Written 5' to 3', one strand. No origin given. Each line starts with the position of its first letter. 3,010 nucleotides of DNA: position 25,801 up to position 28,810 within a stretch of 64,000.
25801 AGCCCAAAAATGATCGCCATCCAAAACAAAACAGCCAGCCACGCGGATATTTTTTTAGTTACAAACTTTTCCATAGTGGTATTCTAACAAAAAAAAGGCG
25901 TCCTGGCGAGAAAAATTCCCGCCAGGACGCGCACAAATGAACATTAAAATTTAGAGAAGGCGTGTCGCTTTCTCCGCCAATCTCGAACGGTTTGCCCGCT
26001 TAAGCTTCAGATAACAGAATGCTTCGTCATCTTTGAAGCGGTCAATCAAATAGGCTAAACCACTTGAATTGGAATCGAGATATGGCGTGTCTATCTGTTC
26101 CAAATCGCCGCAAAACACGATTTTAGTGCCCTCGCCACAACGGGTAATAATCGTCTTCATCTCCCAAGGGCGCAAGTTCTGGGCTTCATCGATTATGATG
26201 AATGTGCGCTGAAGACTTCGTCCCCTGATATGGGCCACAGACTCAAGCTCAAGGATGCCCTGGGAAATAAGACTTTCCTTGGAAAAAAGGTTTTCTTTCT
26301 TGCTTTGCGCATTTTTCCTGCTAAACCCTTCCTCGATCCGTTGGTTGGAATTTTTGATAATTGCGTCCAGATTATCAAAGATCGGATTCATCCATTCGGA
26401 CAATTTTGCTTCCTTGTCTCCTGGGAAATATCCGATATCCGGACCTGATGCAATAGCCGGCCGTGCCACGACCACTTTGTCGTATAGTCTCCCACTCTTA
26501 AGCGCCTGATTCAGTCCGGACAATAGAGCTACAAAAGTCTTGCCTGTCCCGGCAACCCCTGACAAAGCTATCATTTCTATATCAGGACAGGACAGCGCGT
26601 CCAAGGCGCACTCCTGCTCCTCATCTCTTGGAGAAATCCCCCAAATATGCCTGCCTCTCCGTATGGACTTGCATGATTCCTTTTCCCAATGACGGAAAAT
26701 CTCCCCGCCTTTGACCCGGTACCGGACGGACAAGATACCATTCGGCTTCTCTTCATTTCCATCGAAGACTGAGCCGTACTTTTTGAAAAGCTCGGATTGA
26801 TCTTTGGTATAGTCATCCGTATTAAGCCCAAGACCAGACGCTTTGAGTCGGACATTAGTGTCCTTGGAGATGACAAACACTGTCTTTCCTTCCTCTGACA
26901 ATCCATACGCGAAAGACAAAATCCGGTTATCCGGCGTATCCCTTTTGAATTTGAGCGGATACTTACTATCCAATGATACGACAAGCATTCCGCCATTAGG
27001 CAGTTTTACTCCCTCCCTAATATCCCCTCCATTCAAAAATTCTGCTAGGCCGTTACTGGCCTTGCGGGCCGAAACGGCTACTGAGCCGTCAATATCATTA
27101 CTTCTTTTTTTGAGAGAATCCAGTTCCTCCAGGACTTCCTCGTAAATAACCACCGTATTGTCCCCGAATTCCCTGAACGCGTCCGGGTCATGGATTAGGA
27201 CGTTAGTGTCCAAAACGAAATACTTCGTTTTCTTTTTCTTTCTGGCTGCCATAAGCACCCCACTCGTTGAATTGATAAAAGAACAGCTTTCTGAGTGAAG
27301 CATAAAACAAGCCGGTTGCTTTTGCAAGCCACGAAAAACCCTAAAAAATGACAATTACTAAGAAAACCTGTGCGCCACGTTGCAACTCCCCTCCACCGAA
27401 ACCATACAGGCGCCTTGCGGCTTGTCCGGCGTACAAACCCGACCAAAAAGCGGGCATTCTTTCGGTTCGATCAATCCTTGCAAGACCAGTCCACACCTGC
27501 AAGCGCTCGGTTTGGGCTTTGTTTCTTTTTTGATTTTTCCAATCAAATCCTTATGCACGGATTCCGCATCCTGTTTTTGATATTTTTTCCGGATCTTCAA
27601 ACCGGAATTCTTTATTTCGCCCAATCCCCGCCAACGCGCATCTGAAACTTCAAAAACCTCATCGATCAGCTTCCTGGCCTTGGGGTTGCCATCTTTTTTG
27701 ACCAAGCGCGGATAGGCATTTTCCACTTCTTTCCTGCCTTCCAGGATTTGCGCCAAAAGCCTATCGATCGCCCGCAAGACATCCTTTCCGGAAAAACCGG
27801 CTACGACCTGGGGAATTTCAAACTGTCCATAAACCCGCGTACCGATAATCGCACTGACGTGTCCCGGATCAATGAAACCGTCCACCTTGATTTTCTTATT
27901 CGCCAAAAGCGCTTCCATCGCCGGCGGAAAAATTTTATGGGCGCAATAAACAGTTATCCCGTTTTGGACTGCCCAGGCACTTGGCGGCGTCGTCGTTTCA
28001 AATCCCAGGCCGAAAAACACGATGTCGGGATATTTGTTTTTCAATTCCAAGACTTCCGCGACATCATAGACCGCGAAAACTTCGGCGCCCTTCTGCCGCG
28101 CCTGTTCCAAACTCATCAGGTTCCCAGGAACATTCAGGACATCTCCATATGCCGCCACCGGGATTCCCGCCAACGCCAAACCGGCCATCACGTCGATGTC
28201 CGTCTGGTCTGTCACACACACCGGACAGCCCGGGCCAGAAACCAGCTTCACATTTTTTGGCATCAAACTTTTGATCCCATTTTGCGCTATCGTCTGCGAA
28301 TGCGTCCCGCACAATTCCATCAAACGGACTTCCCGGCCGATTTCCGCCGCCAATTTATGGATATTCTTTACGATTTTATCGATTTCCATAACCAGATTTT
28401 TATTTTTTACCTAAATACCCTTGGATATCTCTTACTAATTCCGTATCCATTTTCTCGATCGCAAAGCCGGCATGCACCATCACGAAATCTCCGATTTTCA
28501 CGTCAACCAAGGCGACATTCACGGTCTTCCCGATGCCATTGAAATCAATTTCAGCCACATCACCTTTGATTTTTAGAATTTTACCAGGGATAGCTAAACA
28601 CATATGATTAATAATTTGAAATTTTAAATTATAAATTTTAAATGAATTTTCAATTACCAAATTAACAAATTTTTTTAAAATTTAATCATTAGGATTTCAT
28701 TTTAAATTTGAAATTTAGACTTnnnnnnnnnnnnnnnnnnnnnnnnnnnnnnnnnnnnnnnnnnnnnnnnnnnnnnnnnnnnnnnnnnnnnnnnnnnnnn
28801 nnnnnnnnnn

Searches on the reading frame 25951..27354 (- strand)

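Call 3: search_protein_families(library=pfam, proteins=[window:25951-27354:-], max_evalue=0.01)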
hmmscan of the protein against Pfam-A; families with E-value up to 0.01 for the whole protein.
window:25951-27354:- (467 aa): 8 families
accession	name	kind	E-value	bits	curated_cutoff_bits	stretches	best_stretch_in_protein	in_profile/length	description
PF02562.22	PhoH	-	5.9e-45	153.7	27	1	240-464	2-201/205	PhoH-like protein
PF13638.12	PIN_4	-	3.3e-27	95.8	21.9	1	46-182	1-131/132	PIN domain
PF13604.12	AAA_30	-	1.8e-08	34.8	27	1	382-421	88-128/191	AAA domain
PF13245.12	AAA_19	-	1.9e-06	28.6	25.1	1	375-421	83-129/134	AAA domain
PF13401.12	AAA_22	-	7.3e-05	23.5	27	1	261-416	7-122/130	AAA domain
PF00270.35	DEAD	-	0.0002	21.6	26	0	320-406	56-141/167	DEAD/DEAH box helicase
PF13191.12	AAA_16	-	0.0039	18.1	32.6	0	249-396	14-146/167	AAA ATPase domain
PF00580.27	UvrD-helicase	-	0.0072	16.5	23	0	334-420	163-250/271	UvrD/REP helicase N-terminal domain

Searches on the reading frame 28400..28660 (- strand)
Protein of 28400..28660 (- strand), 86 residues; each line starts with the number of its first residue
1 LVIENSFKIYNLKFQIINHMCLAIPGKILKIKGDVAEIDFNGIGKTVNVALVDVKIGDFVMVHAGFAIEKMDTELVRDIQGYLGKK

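Call 3: search_protein_families(library=pfam, proteins=[window:28400-28660:-], max_evalue=0.01)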
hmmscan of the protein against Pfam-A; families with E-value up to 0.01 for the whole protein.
window:28400-28660:- (86 aa): 1 family
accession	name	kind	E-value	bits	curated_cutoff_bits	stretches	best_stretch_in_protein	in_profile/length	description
PF01455.23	HupF_HypC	-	2.7e-23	82.3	28.5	1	20-79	1-61/65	HupF/HypC family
